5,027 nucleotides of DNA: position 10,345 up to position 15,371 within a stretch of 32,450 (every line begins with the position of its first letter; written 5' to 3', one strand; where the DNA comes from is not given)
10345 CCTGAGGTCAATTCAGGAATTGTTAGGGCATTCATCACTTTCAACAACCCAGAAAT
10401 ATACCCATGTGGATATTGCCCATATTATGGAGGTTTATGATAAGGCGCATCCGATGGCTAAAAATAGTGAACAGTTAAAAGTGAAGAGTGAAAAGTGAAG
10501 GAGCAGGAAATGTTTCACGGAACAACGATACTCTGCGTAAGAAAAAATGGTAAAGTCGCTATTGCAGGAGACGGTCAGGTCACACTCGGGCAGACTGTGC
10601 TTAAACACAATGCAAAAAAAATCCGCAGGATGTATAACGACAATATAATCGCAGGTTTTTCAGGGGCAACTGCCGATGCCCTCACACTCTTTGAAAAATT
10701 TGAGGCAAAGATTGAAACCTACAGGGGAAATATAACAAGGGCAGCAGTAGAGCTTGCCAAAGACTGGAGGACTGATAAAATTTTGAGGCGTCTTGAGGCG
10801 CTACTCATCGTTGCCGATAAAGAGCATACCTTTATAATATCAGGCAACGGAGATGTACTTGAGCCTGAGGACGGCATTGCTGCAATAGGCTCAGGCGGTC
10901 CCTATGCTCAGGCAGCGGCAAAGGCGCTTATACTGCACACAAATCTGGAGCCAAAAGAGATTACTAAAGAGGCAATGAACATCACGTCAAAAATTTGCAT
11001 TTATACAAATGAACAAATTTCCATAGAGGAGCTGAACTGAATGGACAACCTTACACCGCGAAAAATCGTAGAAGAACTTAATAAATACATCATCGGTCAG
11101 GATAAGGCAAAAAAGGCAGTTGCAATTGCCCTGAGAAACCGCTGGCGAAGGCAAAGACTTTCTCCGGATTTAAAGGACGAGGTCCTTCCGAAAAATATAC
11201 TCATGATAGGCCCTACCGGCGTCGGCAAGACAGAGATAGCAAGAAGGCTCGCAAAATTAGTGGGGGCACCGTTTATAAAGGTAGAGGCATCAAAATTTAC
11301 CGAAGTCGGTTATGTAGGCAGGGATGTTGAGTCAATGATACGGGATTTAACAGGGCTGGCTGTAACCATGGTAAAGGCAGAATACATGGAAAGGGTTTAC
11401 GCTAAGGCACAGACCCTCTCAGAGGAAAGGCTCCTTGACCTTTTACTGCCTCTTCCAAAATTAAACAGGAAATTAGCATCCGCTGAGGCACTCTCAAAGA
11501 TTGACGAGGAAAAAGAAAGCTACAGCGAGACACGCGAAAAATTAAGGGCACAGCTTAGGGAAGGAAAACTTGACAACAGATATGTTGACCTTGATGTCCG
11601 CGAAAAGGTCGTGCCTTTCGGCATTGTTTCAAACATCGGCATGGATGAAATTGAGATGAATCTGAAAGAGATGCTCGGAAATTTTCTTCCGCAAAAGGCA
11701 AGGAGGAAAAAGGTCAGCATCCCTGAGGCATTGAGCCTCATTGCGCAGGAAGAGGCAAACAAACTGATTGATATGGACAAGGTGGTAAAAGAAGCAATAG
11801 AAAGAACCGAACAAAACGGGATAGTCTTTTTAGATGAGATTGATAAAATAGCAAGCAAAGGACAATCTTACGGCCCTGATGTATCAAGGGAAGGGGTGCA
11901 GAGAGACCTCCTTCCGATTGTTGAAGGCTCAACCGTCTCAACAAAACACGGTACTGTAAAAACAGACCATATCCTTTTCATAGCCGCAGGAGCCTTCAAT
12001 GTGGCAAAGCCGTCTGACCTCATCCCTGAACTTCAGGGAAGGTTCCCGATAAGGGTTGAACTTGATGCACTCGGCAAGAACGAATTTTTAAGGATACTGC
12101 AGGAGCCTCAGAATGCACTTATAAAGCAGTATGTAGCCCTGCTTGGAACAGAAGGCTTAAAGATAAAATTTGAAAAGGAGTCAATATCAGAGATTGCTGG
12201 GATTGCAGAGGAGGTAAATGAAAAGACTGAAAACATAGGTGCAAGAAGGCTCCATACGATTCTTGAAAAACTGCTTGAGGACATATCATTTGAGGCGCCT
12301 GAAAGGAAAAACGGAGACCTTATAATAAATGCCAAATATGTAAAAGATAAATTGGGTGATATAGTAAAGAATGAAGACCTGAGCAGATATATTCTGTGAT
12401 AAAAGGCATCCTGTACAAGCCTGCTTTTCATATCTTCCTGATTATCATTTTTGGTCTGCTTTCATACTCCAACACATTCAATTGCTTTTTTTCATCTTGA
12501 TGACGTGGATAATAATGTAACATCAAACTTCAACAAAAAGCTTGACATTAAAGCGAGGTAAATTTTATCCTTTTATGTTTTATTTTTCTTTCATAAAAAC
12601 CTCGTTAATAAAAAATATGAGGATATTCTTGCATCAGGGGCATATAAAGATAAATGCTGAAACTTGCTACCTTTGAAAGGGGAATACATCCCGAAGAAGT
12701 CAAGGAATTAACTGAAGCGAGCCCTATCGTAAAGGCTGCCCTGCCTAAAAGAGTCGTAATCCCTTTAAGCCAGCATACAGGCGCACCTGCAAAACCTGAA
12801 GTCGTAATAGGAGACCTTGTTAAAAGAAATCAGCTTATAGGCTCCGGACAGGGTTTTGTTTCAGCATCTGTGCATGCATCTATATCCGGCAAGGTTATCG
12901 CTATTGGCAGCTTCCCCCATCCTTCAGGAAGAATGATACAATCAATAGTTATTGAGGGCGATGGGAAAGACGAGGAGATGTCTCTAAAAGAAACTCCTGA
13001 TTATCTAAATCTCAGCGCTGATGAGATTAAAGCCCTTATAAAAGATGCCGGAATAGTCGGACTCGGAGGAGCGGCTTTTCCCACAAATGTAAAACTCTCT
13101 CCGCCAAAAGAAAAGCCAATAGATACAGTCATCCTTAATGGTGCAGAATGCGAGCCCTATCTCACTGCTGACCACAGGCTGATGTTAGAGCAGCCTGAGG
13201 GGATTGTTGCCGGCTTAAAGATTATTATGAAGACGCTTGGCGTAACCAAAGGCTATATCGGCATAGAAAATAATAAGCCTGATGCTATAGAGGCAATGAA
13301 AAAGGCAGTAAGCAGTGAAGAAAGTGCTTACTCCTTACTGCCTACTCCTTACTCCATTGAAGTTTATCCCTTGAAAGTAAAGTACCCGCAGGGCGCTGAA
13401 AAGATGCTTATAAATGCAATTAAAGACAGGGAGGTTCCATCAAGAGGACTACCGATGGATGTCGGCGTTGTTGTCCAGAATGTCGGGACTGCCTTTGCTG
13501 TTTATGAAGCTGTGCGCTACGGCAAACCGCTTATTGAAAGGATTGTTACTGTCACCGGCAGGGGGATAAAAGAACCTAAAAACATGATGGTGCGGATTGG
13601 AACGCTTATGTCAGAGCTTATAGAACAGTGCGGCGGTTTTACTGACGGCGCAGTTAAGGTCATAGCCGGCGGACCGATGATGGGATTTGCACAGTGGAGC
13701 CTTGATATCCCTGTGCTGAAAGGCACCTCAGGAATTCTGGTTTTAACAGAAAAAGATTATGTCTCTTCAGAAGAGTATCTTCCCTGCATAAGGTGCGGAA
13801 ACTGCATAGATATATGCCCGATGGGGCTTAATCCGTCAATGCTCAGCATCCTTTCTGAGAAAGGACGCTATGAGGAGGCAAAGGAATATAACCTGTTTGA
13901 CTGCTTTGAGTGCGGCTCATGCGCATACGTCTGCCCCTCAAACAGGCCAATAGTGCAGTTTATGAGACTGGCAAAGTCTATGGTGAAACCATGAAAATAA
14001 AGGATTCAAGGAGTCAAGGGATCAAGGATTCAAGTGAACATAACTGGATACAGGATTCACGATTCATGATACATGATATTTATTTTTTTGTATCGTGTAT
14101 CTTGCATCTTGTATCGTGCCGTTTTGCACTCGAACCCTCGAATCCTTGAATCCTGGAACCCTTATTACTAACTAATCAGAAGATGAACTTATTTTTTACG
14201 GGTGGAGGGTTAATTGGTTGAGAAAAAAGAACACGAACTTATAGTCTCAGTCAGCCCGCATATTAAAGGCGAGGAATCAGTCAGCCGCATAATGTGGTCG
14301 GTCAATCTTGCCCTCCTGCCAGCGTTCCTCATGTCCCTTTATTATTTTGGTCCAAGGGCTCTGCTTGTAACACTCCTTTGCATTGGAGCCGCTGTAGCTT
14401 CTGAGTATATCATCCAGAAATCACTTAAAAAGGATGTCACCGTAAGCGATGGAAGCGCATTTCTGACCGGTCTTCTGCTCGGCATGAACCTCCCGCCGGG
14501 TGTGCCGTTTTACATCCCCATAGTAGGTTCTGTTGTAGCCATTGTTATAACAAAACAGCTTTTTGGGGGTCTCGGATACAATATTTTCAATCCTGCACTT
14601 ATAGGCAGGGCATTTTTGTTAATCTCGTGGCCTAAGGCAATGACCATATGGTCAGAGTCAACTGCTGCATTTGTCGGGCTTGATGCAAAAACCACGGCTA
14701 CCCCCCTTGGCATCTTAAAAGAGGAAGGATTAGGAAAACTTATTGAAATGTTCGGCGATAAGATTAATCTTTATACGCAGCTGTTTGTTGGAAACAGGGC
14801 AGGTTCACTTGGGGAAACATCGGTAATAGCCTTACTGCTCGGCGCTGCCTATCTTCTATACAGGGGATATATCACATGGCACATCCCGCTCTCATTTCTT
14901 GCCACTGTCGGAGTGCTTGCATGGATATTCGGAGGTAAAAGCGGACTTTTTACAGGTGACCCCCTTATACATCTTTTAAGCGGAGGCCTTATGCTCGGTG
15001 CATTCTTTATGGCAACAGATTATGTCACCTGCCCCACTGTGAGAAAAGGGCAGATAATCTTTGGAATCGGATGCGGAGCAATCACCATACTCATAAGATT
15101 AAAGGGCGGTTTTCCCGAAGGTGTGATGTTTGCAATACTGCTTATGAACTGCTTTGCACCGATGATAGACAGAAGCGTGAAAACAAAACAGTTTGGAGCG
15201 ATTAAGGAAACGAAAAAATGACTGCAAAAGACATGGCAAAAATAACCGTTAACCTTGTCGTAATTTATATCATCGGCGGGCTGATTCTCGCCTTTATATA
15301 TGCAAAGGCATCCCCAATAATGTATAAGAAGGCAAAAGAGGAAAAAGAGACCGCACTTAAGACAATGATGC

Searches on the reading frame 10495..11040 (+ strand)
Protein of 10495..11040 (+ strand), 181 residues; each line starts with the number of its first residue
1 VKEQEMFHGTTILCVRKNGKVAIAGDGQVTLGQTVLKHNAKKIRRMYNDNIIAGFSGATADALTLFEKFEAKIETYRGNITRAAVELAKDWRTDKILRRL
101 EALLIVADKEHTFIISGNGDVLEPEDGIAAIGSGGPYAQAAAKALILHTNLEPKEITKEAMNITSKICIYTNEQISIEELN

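Call 25: search_protein_families(library=pfam, proteins=[window:10495-11040:+], max_evalue=0.0001)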
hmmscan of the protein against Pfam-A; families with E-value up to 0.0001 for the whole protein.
window:10495-11040:+ (181 aa): 1 family
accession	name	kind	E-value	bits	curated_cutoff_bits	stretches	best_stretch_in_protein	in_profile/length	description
PF00227.31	Proteasome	-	6.3e-29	101.4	22.4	1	6-178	1-187/189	Proteasome subunit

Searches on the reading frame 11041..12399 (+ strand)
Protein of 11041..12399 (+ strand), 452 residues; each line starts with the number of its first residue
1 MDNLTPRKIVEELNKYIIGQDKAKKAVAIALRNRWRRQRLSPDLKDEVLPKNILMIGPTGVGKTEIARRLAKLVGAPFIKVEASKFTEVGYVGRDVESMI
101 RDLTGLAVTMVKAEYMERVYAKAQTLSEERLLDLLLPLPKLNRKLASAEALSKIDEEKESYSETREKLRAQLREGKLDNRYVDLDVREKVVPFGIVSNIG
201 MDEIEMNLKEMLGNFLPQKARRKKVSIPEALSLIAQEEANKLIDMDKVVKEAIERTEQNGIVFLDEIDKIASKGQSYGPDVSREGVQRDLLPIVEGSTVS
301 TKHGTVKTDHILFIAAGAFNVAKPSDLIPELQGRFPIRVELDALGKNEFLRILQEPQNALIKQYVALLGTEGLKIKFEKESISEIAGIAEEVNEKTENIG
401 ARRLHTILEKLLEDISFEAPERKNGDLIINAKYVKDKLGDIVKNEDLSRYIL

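Call 26: search_protein_families(library=pfam, proteins=[window:11041-12399:+], max_evalue=0.0001)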
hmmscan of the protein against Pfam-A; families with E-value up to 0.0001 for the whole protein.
window:11041-12399:+ (452 aa): 5 families
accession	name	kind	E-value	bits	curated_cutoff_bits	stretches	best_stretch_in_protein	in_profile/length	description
PF07724.20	AAA_2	-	4.4e-35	121.6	27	2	198-338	13-166/166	AAA domain (Cdc48 subfamily)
PF00004.35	AAA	-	2.8e-18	67.1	21.2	2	241-341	38-129/131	ATPase family associated with various cellular activities (AAA)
PF07728.20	AAA_5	-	1.9e-07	31.6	22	1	52-88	1-38/139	AAA domain (dynein-related subfamily)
PF01078.27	Mg_chelatase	-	4.8e-05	23.3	20.3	0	52-76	24-48/207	Magnesium chelatase, subunit ChlI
PF13401.12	AAA_22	-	8.2e-05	23.4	27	0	52-100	7-58/130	AAA domain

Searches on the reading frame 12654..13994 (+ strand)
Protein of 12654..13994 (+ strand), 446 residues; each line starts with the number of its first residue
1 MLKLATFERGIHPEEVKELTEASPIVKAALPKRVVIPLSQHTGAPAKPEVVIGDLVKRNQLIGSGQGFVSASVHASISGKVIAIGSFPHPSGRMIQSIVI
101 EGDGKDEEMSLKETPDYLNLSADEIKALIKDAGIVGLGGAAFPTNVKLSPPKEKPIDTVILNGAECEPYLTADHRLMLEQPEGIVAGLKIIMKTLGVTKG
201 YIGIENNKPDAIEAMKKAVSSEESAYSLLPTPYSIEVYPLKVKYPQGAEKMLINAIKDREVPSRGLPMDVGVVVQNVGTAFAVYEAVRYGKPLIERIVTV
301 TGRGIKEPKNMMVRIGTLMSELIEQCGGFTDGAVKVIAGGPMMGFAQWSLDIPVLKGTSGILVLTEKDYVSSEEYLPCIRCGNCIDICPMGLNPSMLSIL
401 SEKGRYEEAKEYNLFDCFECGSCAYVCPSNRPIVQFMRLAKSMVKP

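Call 26: search_protein_families(library=pfam, proteins=[window:12654-13994:+], max_evalue=0.0001)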
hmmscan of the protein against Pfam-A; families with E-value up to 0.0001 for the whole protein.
window:12654-13994:+ (446 aa): 12 families
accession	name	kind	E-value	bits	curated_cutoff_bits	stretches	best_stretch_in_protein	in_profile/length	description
PF01512.22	Complex1_51K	-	2.8e-57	193.3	31.2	1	129-285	1-150/150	Nuo51 FMN-binding domain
PF13375.12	RnfC_N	-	5.8e-34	116.6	25.6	1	6-105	2-101/101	RnfC Barrel sandwich hybrid domain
PF10531.15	SLBB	-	5e-14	52.3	27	1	297-346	1-55/55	SLBB domain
PF13237.11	Fer4_10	-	9.4e-09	35.5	25.5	1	377-428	8-53/53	4Fe-4S dicluster domain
PF12838.12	Fer4_7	-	1.6e-08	35.3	27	1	378-430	2-51/52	4Fe-4S dicluster domain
PF13534.11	Fer4_17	-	7.4e-08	33.3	22.2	0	409-430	38-59/61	4Fe-4S dicluster domain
PF13187.11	Fer4_9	-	7.5e-08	32.7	27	1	378-430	2-50/52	4Fe-4S dicluster domain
PF13183.11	Fer4_8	-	1.2e-07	32.6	27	1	377-430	4-67/68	4Fe-4S dicluster domain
PF13746.11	Fer4_18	-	4.6e-06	27.3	27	0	364-392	47-75/114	4Fe-4S dicluster domain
PF12800.12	Fer4_4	-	4.8e-06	26.9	24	0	378-391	4-17/17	4Fe-4S binding domain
PF12797.12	Fer4_2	-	5.7e-06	26.4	24.5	0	412-429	5-22/22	4Fe-4S binding domain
PF00037.32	Fer4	-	4.7e-05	23.5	21.1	0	416-430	7-21/24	4Fe-4S binding domain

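Call 51: search_solved_structures(query=window:12654-13991:+, show_alignments=2, max_evalue=1e-10)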
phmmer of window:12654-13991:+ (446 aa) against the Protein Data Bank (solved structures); distinct sequences matched with E-value up to 1e-10: 7.
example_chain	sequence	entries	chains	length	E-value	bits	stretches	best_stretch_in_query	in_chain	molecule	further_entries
7zc6_C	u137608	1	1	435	1.2e-133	449.4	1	3-444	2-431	RnfC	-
9eri_C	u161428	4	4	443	2.8e-132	444.9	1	3-442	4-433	Na(+)-translocating ferredoxin:NAD(+) oxidoreductase complex subunit C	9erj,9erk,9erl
8ahx_C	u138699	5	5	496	5.6e-111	374.7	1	4-442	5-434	Ion-translocating oxidoreductase complex subunit C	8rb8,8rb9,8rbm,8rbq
7p64_F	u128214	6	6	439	5.8e-11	45.2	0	119-267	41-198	NADH-quinone oxidoreductase subunit F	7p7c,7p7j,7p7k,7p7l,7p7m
7p61_F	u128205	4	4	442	5.9e-11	45.2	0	119-267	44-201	NADH-quinone oxidoreductase subunit F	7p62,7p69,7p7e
7awt_F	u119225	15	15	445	6e-11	45.1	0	119-267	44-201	NADH-quinone oxidoreductase subunit F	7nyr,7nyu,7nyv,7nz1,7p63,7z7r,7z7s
9q8i_F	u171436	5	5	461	6.7e-11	45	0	119-267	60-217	NADH-quinone oxidoreductase subunit F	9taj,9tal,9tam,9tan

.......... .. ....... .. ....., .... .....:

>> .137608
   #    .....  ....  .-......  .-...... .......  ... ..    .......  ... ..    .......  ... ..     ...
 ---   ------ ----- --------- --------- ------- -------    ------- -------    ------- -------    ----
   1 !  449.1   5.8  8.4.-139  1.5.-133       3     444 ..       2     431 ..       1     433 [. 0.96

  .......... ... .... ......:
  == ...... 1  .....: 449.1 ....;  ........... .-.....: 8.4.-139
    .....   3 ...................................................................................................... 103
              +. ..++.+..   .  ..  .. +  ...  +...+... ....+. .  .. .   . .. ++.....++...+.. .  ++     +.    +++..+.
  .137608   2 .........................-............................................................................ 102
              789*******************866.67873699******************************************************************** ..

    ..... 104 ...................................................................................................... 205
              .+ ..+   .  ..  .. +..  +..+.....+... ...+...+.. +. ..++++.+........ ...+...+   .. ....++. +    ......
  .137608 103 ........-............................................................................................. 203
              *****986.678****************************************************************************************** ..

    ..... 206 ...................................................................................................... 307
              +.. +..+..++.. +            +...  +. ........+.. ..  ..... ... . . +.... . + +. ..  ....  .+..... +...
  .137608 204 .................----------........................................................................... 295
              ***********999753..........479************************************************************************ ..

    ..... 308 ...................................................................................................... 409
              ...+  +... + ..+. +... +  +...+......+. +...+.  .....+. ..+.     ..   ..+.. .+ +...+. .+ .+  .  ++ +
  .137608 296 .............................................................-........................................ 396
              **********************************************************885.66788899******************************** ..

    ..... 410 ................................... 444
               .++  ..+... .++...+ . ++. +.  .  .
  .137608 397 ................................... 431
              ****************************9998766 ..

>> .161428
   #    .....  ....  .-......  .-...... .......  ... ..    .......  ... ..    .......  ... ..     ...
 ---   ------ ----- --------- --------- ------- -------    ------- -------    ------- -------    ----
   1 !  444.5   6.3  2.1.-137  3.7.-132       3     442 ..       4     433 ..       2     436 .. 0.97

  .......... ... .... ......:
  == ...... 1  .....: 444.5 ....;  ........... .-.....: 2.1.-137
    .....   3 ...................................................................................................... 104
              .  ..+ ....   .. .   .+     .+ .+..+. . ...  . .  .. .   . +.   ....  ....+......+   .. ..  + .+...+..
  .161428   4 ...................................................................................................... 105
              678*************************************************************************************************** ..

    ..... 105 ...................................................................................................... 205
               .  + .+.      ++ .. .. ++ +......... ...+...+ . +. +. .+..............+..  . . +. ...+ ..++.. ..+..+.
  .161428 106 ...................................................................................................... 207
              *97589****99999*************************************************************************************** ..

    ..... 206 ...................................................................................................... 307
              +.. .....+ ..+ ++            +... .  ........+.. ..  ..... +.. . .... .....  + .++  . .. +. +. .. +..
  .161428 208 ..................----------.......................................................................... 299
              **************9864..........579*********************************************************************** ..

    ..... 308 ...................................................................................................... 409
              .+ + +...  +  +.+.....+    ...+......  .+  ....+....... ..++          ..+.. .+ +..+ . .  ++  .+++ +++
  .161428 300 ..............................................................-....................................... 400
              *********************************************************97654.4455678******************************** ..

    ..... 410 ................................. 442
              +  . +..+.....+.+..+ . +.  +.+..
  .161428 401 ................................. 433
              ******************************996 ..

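Call 61: find_homologous_proteins(query=window:12654-13991:+, max_evalue=1e-60)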
Query window:12654-13991:+ (446 aa): 8000 proteins with E <= 1e-60 among 8000 candidates; the best 120 are listed.
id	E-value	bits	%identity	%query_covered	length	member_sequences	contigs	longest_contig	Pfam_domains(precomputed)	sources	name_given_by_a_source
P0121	1.2e-270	916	93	100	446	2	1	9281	PF13375.13,PF10531.16,PF12797.13,PF13746.12,PF12838.13,PF13534.12,PF01512.23,PF13237.12,PF13183.12,PF12800.13,PF13187.12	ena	-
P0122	2.8e-243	826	82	100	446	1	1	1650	PF13375.13,PF13746.12,PF12838.13,PF13534.12,PF12800.13,PF10531.16,PF12797.13,PF00037.33,PF01512.23,PF13237.12,PF13183.12,PF13187.12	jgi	-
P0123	3.0e-243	825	82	100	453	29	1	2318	PF13375.13,PF10531.16,PF12797.13,PF00037.33,PF13746.12,PF12838.13,PF13534.12,PF01512.23,PF13237.12,PF13183.12,PF13187.12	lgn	-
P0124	2.1e-236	803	80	100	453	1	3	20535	PF13375.13,PF10531.16,PF12797.13,PF00037.33,PF13746.12,PF12838.13,PF13534.12,PF01512.23,PF13237.12,PF13183.12,PF13187.12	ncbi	-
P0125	2.8e-234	796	80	100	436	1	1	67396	PF13375.13,PF10531.16,PF12797.13,PF00037.33,PF12838.13,PF13534.12,PF01512.23,PF13237.12,PF13183.12,PF12800.13,PF13187.12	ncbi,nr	ncbi:MAG: electron transport complex subunit RsxC [Nitrospirae bacterium]|nr:electron transport comp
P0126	1.7e-233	793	80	100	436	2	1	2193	PF13375.13,PF10531.16,PF12797.13,PF00037.33,PF13746.12,PF12838.13,PF13534.12,PF01512.23,PF13237.12,PF13183.12,PF13187.12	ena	-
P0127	1.5e-232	790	80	100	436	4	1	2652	PF13375.13,PF13746.12,PF12838.13,PF13534.12,PF12800.13,PF10531.16,PF12797.13,PF00037.33,PF01512.23,PF13237.12,PF13183.12,PF13187.12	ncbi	ncbi:MAG: electron transport complex subunit RsxC [Candidatus Mariimomonas ferrooxydans]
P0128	1.9e-232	790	80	100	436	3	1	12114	PF13375.13,PF13746.12,PF12838.13,PF13534.12,PF12800.13,PF10531.16,PF12797.13,PF00037.33,PF01512.23,PF13237.12,PF13183.12,PF13187.12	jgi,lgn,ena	-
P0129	3.7e-232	789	81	100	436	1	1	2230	PF13375.13,PF10531.16,PF12797.13,PF00037.33,PF12838.13,PF13534.12,PF01512.23,PF13237.12,PF13183.12,PF12800.13,PF13187.12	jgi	-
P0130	8.6e-232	788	80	100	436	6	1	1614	PF13375.13,PF10531.16,PF12797.13,PF00037.33,PF13746.12,PF12838.13,PF13534.12,PF01512.23,PF13237.12,PF13183.12,PF13187.12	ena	-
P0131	7.5e-231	785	79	100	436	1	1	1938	PF13375.13,PF10531.16,PF12797.13,PF00037.33,PF13746.12,PF12838.13,PF13534.12,PF01512.23,PF13237.12,PF13183.12,PF13187.12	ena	-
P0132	8.9e-231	784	79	100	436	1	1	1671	PF13375.13,PF10531.16,PF12797.13,PF00037.33,PF13746.12,PF12838.13,PF13534.12,PF01512.23,PF13237.12,PF13183.12,PF13187.12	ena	-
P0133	1.7e-230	783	79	100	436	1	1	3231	PF13375.13,PF10531.16,PF12797.13,PF00037.33,PF13746.12,PF12838.13,PF13534.12,PF01512.23,PF13237.12,PF13183.12,PF13187.12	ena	-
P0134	1.9e-230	783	79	100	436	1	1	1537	PF13375.13,PF10531.16,PF12797.13,PF00037.33,PF13746.12,PF12838.13,PF13534.12,PF01512.23,PF13237.12,PF13183.12,PF13187.12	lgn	-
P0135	2.6e-230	783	79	100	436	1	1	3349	PF13375.13,PF10531.16,PF12797.13,PF00037.33,PF13746.12,PF12838.13,PF13534.12,PF01512.23,PF13237.12,PF13183.12,PF13187.12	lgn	-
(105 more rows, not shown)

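Call 63: find_encoding_contigs(protein=P0121, flank=8000, max_places=2)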
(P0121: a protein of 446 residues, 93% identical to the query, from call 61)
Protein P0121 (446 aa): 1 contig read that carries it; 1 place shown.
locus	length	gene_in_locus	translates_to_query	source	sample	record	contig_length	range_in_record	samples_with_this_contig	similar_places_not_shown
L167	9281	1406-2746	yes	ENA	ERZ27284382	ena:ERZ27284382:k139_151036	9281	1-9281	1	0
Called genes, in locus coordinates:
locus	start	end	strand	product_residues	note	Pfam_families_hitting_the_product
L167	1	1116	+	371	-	?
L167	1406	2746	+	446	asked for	PF13375:RnfC_N, PF01512:Complex1_51K, PF13746:Fer4_18 (faint), PF10531:SLBB, PF12838:Fer4_7, PF13183:Fer4_8 (weak), PF13187:Fer4_9, PF13237:Fer4_10, +3 more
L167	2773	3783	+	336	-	PF03116:NQR2_RnfD_RnfE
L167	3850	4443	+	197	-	PF04205:FMN_bind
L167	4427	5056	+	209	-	PF02508:Rnf-Nqr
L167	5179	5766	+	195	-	PF02508:Rnf-Nqr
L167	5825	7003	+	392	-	PF04060:FeS, PF12838:Fer4_7 (weak), PF13187:Fer4_9 (weak), PF00037:Fer4 (weak), PF14697:Fer4_21, PF12838:Fer4_7, PF13187:Fer4_9, PF14697:Fer4_21, +17 more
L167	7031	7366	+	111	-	-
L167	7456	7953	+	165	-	PF21157:DksA_N, PF01258:zf-dskA_traR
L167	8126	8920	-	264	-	PF12911:OppC_N (weak), PF00528:BPD_transp_1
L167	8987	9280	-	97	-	?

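Call 64: find_encoding_contigs(protein=P0122, flank=3000, max_places=1)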
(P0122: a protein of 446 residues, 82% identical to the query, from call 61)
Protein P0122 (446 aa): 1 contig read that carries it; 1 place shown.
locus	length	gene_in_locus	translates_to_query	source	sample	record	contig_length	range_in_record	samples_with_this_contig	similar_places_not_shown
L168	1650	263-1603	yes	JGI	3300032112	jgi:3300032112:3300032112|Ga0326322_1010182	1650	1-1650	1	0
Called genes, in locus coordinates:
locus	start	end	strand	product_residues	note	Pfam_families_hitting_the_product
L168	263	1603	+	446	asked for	PF13375:RnfC_N, PF01512:Complex1_51K, PF13746:Fer4_18 (faint), PF10531:SLBB, PF12838:Fer4_7, PF13183:Fer4_8 (weak), PF13187:Fer4_9 (weak), PF13237:Fer4_10, +4 more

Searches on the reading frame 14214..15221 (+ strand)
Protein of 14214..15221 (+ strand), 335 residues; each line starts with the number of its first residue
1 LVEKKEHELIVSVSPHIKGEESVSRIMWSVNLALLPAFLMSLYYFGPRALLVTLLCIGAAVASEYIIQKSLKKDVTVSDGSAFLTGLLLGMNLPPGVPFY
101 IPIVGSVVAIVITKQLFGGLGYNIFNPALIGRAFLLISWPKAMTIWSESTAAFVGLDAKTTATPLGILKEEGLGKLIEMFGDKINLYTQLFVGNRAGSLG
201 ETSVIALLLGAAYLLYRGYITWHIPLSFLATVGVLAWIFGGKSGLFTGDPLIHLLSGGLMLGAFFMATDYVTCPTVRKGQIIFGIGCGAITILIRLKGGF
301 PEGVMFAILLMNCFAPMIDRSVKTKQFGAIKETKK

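Call 26: search_protein_families(library=pfam, proteins=[window:14214-15221:+], max_evalue=0.0001)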
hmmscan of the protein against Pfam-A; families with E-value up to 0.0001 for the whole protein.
window:14214-15221:+ (335 aa): 1 family
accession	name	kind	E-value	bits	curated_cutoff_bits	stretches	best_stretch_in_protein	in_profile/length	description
PF03116.20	NQR2_RnfD_RnfE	-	2.8e-121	404.9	27.7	1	11-328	2-296/296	NQR2, RnfD, RnfE family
